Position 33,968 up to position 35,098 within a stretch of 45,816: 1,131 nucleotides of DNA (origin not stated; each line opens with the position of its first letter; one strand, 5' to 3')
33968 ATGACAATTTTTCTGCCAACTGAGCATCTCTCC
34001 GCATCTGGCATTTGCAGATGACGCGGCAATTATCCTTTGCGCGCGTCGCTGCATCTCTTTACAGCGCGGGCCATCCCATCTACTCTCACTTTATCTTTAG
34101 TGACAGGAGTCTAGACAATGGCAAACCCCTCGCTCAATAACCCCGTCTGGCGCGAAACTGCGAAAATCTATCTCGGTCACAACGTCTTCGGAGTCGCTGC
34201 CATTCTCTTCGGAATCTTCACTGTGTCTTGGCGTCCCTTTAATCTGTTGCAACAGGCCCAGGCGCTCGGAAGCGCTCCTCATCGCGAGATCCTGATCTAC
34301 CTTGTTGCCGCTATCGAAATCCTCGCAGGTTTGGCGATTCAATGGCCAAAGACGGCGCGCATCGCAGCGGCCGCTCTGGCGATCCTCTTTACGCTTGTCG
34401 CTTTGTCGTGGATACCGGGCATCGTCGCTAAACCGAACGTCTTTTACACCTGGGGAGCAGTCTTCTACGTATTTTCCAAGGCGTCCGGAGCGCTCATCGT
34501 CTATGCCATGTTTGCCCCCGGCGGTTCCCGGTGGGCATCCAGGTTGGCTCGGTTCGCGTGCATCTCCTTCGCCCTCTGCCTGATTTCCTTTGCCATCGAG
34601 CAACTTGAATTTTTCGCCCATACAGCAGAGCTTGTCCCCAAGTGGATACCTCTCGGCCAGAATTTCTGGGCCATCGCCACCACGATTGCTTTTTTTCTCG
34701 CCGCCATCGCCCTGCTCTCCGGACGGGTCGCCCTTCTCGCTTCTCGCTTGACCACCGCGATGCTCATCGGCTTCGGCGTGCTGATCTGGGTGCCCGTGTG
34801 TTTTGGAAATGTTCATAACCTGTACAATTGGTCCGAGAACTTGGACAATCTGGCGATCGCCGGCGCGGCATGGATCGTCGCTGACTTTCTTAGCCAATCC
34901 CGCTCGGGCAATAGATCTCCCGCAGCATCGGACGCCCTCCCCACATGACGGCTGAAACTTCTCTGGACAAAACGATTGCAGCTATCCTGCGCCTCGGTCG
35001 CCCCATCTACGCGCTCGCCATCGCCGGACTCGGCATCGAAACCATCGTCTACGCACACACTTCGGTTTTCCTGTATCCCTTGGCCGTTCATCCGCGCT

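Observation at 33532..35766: Receiver-less LytTR regulator plus two translationally coupled paralogous 8-TM proteins: candidate LytTR regulatory system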

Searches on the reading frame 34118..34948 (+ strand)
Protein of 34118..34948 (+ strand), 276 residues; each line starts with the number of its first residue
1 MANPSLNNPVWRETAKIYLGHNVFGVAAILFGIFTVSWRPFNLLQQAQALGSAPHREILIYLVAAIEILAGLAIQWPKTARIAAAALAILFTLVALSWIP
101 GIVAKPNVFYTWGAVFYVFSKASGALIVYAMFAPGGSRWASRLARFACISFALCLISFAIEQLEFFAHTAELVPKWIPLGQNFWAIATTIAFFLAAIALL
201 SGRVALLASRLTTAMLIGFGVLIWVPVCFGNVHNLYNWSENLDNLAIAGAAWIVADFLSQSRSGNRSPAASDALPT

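Call 3: search_protein_families(library=pfam, proteins=[window:34118-34948:+], max_evalue=1)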
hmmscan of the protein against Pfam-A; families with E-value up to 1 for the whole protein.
window:34118-34948:+ (276 aa): 2 families
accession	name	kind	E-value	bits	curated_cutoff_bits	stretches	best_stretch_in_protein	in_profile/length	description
PF07291.16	MauE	-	0.0065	17.2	27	1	16-96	9-85/128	Methylamine utilisation protein MauE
PF07681.17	DoxX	-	0.009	17.1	23.6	1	30-96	15-80/85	DoxX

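Call 4: search_protein_families(library=ncbifam, proteins=[window:34118-34948:+], max_evalue=1)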
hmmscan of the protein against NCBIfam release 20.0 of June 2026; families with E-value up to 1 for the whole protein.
window:34118-34948:+ (276 aa): 0 families

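Call 7: find_homologous_proteins(query=window:34118-34945:+)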
Query window:34118-34945:+ (276 aa): 1147 proteins with E <= 0.001 among 8000 candidates; the best 120 are listed.
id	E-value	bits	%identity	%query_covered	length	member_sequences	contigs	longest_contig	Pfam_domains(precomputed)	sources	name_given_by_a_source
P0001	6.5e-167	572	96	100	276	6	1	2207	-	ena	-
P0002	1.6e-122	426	76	95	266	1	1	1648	-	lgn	-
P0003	3.0e-121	422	75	93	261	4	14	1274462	-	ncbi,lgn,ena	ncbi:MAG: hypothetical protein WBE20_10725 [Candidatus Acidiferrales bacterium]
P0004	1.7e-120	420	77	93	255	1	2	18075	-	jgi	jgi:hypothetical protein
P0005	8.5e-120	417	77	91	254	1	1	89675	-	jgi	jgi:uncharacterized membrane protein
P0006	1.6e-119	416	77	91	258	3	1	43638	-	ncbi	ncbi:MAG: hypothetical protein WBD87_11150 [Candidatus Acidiferrales bacterium]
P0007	5.6e-119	415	79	90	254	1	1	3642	-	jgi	jgi:hypothetical protein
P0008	1.7e-118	413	79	90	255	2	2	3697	PF07681.18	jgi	jgi:hypothetical protein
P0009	2.4e-117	409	77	91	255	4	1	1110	-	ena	-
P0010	4.0e-117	409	77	91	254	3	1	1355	-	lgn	-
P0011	1.5e-116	407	77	90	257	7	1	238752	-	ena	-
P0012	5.3e-115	402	75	91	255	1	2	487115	-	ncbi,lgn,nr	ncbi:MAG TPA: hypothetical protein VGR81_05055 [Candidatus Acidoferrales bacterium]|nr:hypothetical 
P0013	5.9e-115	402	78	89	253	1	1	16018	-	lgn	-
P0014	9.7e-115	401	72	91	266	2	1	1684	-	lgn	-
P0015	1.0e-114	401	74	90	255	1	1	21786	-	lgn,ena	-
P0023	1.6e-88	315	58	93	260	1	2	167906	PF07681.18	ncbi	ncbi:MAG: hypothetical protein ACRD2U_16365 [Terriglobales bacterium]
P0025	4.0e-88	314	59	93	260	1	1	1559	PF07681.18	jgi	-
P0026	6.7e-88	313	58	92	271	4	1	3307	PF07681.18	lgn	-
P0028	1.5e-87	312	61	90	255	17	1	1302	PF07681.18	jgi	-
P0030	1.9e-87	311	60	90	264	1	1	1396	PF05038.19,PF07681.18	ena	-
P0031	4.1e-87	310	60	90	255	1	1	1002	PF07681.18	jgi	jgi:uncharacterized membrane protein YphA (DoxX/SURF4 family)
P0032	4.3e-87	310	60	90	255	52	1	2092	PF07681.18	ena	-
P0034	7.0e-87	309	60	90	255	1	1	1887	PF07681.18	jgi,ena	jgi:uncharacterized membrane protein YphA (DoxX/SURF4 family)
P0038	2.0e-86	308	58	91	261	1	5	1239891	-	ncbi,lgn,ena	ncbi:MAG: hypothetical protein WBW53_12295 [Terriglobales bacterium]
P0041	2.3e-86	308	59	93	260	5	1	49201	PF07681.18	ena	-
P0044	3.3e-86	307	58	94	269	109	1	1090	PF07681.18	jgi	jgi:uncharacterized membrane protein YphA (DoxX/SURF4 family)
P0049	4.7e-86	307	59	90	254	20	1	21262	PF07681.18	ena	-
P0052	6.5e-86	306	56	92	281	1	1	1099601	-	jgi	jgi:uncharacterized membrane protein YphA (DoxX/SURF4 family)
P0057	1.2e-85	305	58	90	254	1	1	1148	PF07681.18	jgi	jgi:uncharacterized membrane protein YphA (DoxX/SURF4 family)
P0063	2.4e-85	304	59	89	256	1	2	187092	PF07681.18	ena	-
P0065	2.7e-85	304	58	92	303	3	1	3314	PF07681.18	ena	-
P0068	3.3e-85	304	57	91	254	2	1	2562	PF07681.18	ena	-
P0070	3.5e-85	304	57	91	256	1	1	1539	PF07681.18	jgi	-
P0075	4.9e-85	303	59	90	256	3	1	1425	PF07681.18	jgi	jgi:uncharacterized membrane protein YphA (DoxX/SURF4 family)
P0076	5.3e-85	303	60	90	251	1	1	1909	PF07681.18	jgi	jgi:uncharacterized membrane protein YphA (DoxX/SURF4 family)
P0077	7.7e-85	303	59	90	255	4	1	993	PF07681.18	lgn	-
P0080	8.9e-85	303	58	90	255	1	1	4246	PF07681.18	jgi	jgi:uncharacterized membrane protein YphA (DoxX/SURF4 family)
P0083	1.0e-84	302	58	92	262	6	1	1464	PF07681.18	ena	-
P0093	3.0e-84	301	59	90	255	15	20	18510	PF07681.18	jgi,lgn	jgi:uncharacterized membrane protein YphA (DoxX/SURF4 family)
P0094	3.1e-84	301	58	91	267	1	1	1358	PF07681.18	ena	-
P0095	3.2e-84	301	57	93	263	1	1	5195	PF07681.18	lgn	-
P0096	3.6e-84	301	58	90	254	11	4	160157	PF07681.18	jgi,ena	-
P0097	3.9e-84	300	58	91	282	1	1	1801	PF07681.18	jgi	jgi:uncharacterized membrane protein YphA (DoxX/SURF4 family)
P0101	5.0e-84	300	58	90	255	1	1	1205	PF07681.18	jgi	jgi:uncharacterized membrane protein YphA (DoxX/SURF4 family)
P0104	7.0e-84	300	61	89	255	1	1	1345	PF07681.18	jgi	jgi:uncharacterized membrane protein YphA (DoxX/SURF4 family)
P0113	1.5e-83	299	58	90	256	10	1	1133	PF07681.18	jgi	jgi:uncharacterized membrane protein YphA (DoxX/SURF4 family)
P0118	1.9e-83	298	59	91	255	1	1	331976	PF07681.18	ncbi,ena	-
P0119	2.1e-83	298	56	91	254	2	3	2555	PF07681.18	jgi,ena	-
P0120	2.4e-83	298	59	92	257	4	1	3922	PF07681.18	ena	-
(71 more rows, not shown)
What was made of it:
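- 34118..34948 (+): memA: DoxX-superfamily 8-TM membrane protein (276 aa). More than 1100 homologues, mostly Acidobacteriota, labelled by JGI as 'YphA (DoxX/SURF4 family)' (call 7).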

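Call 9: find_encoding_contigs(protein=P0003, flank=5000, max_places=3)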
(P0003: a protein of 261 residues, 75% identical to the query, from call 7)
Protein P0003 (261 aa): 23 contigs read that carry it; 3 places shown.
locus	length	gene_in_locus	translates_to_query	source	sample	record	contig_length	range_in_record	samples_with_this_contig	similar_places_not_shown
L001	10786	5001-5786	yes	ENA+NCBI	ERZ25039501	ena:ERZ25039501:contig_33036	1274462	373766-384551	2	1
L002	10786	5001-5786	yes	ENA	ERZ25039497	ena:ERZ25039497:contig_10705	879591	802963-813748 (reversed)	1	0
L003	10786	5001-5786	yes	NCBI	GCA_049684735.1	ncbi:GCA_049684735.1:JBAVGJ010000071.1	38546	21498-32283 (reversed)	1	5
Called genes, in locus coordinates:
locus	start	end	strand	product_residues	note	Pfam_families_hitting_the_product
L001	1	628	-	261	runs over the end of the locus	PF00889:EF_TS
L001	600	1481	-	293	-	PF00318:Ribosomal_S2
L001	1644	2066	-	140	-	PF00380:Ribosomal_S9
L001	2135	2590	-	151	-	PF00572:Ribosomal_L13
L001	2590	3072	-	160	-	-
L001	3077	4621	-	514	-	PF00392:GntR, PF00155:Aminotran_1_2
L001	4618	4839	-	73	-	-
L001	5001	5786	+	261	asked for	-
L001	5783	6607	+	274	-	-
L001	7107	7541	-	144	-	PF04519:Bactofilin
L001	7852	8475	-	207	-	PF01726:LexA_DNA_bind, PF00717:Peptidase_S24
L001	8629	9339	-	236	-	PF00027:cNMP_binding, PF13545:HTH_Crp_2, PF00325:Crp (weak)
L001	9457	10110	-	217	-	PF00027:cNMP_binding, PF13545:HTH_Crp_2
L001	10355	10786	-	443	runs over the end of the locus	-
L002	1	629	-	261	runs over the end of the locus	PF00889:EF_TS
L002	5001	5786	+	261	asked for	-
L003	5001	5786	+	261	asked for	-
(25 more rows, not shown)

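Call 10: find_encoding_contigs(protein=P0038, flank=5000, max_places=3)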
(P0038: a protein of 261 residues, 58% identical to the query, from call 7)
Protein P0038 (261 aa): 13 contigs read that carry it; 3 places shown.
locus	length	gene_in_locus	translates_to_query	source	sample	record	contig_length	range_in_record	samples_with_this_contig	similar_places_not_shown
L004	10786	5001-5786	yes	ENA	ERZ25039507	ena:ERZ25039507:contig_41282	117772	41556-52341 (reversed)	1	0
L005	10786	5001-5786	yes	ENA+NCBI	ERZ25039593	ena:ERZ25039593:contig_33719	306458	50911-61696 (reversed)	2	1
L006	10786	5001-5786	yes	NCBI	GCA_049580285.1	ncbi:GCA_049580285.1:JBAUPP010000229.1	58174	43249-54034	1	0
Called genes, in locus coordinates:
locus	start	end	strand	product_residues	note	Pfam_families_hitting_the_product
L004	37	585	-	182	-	PF03729:DUF308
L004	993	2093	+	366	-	PF04261:Dyp_perox_N, PF20628:Dyp_perox_C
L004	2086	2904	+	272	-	PF04454:Linocin_M18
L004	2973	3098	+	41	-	-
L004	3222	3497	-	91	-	-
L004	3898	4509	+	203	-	PF04264:YceI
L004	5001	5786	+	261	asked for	-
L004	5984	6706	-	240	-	-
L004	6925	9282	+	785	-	PF00933:Glyco_hydro_3, PF01915:Glyco_hydro_3_C, PF14310:Fn3-like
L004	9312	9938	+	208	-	PF07690:MFS_1 (weak), PF13347:MFS_2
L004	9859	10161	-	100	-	-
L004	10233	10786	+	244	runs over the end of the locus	-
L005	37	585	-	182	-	PF03729:DUF308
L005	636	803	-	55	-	-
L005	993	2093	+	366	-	PF04261:Dyp_perox_N, PF20628:Dyp_perox_C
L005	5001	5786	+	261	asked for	-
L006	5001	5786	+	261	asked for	-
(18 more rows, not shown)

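Call 11: find_encoding_contigs(protein=P0052, flank=5000, max_places=3)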
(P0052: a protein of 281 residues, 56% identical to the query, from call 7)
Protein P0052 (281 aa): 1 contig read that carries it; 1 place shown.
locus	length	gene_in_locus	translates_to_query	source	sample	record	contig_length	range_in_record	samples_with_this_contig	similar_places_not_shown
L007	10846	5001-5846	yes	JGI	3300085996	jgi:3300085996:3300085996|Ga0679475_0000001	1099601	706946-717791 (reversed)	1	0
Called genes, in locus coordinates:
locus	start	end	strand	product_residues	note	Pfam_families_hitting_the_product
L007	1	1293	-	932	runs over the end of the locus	PF01326:PPDK_N, PF00391:PEP-utilizers, PF02896:PEP-utilizers_C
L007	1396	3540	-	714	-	PF02092:tRNA_synt_2f, PF05746:DALR_1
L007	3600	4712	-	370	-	PF02091:tRNA-synt_2e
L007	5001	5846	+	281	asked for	-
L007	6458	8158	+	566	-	PF00474:SSF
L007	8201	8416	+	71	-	-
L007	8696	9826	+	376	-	PF00356:LacI, PF13407:Peripla_BP_4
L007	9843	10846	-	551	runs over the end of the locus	PF01839:FG-GAP (faint), PF13517:FG-GAP_3, PF07593:UnbV_ASPIC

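Call 13: find_encoding_contigs(protein=P0001, flank=5000, max_places=3)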
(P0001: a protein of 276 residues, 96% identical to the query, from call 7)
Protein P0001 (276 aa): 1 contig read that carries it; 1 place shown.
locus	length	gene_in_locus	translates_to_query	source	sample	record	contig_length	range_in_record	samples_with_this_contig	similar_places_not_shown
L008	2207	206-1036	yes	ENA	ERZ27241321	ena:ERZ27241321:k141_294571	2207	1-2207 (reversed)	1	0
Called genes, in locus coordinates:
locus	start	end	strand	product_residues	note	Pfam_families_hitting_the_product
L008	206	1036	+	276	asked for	-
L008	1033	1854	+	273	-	-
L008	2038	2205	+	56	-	?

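Call 14: find_encoding_contigs(protein=P0011, flank=5000, max_places=2)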
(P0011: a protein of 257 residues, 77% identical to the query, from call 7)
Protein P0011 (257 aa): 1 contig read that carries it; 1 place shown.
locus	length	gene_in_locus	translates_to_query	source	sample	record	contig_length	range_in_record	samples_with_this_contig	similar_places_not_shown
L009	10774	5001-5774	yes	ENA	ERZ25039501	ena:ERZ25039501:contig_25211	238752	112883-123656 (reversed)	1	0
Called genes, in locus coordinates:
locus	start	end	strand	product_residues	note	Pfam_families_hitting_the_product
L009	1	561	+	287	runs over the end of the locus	PF24016:DUF7330 (faint), PF13349:DUF4097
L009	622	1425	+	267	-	PF13349:DUF4097 (weak)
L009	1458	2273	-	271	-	-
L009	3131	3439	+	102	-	-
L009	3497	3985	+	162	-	-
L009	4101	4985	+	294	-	-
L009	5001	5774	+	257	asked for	-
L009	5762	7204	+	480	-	-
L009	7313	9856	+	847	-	PF12704:MacB_PCD, PF02687:FtsX, PF12704:MacB_PCD, PF02687:FtsX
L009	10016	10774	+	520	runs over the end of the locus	PF00890:FAD_binding_2 (faint), PF01266:DAO (weak), PF03486:HI0933_like (faint), PF05834:Lycopene_cycl (weak), PF07992:Pyr_redox_2, PF13454:NAD_binding_9, PF13738:Pyr_redox_3 (weak)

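Call 15: find_encoding_contigs(protein=P0012, flank=5000, max_places=2)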
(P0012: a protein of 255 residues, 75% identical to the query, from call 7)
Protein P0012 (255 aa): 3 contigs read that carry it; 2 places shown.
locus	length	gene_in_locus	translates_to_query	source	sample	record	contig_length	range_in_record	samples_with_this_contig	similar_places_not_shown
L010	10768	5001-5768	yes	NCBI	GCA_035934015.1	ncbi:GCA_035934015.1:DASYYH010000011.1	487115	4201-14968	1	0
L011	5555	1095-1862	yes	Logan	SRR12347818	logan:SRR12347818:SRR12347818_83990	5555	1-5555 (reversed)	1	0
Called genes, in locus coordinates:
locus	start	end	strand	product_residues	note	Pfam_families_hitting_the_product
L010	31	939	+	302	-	PF13349:DUF4097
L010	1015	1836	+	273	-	-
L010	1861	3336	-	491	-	PF00392:GntR, PF00155:Aminotran_1_2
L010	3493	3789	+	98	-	-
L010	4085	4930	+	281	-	-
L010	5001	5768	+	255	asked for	-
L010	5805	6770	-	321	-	PF23023:Anti-Pycsar_Apyc1, PF00753:Lactamase_B, PF12706:Lactamase_B_2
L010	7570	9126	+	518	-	PF02310:B12-binding, PF04055:Radical_SAM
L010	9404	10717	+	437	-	PF07994:NAD_binding_5, PF01658:Inos-1-P_synth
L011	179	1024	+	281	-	-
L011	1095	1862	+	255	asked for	-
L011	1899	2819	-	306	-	PF23023:Anti-Pycsar_Apyc1, PF00753:Lactamase_B, PF12706:Lactamase_B_2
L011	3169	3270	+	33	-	-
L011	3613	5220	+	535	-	PF02310:B12-binding, PF04055:Radical_SAM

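Call 20: find_encoding_contigs(protein=P0004, flank=6000, max_places=2)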
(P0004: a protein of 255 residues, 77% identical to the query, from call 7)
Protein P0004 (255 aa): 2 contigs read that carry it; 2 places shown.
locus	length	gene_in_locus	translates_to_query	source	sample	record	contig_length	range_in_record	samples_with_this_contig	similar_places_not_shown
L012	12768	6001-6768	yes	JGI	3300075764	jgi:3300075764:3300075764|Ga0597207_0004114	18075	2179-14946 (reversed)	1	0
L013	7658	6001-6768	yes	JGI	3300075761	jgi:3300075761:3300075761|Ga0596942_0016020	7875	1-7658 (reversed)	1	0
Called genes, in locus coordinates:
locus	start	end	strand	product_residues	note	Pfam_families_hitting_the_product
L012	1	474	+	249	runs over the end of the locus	-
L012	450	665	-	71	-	-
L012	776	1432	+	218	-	PF09424:YqeY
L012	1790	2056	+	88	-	-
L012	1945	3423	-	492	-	PF00392:GntR, PF00155:Aminotran_1_2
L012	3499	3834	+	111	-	-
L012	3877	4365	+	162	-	PF07274:DUF1440 (weak)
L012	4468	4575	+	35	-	-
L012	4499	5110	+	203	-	PF04397:LytTR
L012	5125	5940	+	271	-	-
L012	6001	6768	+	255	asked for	-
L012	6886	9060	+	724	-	PF03169:OPT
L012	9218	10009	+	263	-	PF08551:DUF1751 (weak), PF01694:Rhomboid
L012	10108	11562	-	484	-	PF01546:Peptidase_M20, PF07687:M20_dimer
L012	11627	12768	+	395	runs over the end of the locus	-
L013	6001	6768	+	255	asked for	-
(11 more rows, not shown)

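Call 21: find_encoding_contigs(protein=P0013, flank=6000, max_places=2)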
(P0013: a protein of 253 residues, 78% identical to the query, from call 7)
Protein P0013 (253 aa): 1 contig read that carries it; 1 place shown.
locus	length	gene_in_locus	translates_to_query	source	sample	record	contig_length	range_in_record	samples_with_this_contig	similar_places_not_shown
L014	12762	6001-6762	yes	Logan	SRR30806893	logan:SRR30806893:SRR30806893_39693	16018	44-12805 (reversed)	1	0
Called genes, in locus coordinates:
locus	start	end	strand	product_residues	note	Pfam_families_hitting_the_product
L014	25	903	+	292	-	-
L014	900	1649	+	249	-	PF01066:CDP-OH_P_transf (weak)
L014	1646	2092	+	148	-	PF04138:GtrA_DPMS_TM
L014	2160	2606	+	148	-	PF09424:YqeY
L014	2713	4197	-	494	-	PF00392:GntR, PF00155:Aminotran_1_2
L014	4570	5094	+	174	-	PF04397:LytTR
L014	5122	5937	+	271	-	-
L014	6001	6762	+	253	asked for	-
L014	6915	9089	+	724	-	PF03169:OPT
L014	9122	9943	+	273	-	PF08551:DUF1751, PF01694:Rhomboid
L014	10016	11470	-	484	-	PF01546:Peptidase_M20, PF07687:M20_dimer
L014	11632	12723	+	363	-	-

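Call 51: search_protein_families(library=pfam, alignment_id=A5, max_evalue=1)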
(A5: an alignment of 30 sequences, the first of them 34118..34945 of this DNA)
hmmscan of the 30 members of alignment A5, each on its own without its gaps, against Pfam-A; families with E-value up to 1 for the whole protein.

A. member 1, window:34118-34945:+ (276 aa): 2 families
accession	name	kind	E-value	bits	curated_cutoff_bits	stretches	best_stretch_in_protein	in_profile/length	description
PF07291.16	MauE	-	0.0065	17.2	27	1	16-96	9-85/128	Methylamine utilisation protein MauE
PF07681.17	DoxX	-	0.009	17.1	23.6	1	30-96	15-80/85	DoxX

B. families by the number of members that match (of 30 scanned): 16 families
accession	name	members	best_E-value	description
PF07681.17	DoxX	29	4.8e-09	DoxX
PF07291.16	MauE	22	0.00035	Methylamine utilisation protein MauE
PF05038.18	Cytochrom_B558a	18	0.00026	Cytochrome Cytochrome b558 alpha-subunit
PF23930.1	DUF7268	4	0.092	Family of unknown function (DUF7268)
PF07695.17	7TMR-DISM_7TM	3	0.15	7TM diverse intracellular signalling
PF13781.11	DoxX_3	1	0.0041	DoxX-like family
PF01737.22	Ycf9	1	0.036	YCF9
PF03650.18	MPC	1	0.042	Mitochondrial pyruvate carriers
PF03694.18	Erg28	1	0.053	Erg28 like protein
PF15111.12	TMEM101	1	0.067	TMEM101 protein family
PF23815.1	DUF7186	1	0.12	Family of unknown function (DUF7186)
PF06781.17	CrgA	1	0.17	Cell division protein CrgA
PF20314.3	DUF6610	1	0.19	Family of unknown function (DUF6610)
PF17159.10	MASE3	1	0.21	Membrane-associated sensor domain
PF17453.7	Sigma_M_inh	1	0.51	Sigma-M inhibitor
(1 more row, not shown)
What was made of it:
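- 34118..34948 (+): Pfam DoxX in 29/30 homologues (call 51).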

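Call 52: predict_structure(alignment_id=A5)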
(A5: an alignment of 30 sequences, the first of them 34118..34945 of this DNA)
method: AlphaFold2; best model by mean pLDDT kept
length: 276 residues; sequences in the alignment: 30
mean_pLDDT: 69.2   pTM: 0.64
mean pLDDT of the five models: 69.2, 63.4, 63.2, 61.6, 61.2
residues with pLDDT >= 90: 0; 70-90: 152; 50-70: 101; < 50: 23
segments of 3 or more residues with pLDDT < 50: 47-50, 171-176, 266-274
pLDDT, mean of each block of 10 residues (from residue 1): 67 70 77 75 55 65 79 80 80 73 59 58 68 66 82 82 70 52 76 82 74 74 66 53 68 74 54 50
secondary structure, 60 per line:
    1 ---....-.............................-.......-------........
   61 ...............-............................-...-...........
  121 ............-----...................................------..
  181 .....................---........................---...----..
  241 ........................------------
elements in order: H4-7 H9-37 H39-45 H53-75 H77-104 H110-132 H138-172 H179-201 H205-228 H239-264
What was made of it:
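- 34118..34948 (+): AF2 model with 8 helices (call 52).
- Checked: 8 TM: the AF2 model of memA has eight long helices (pLDDT 69, call 52).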
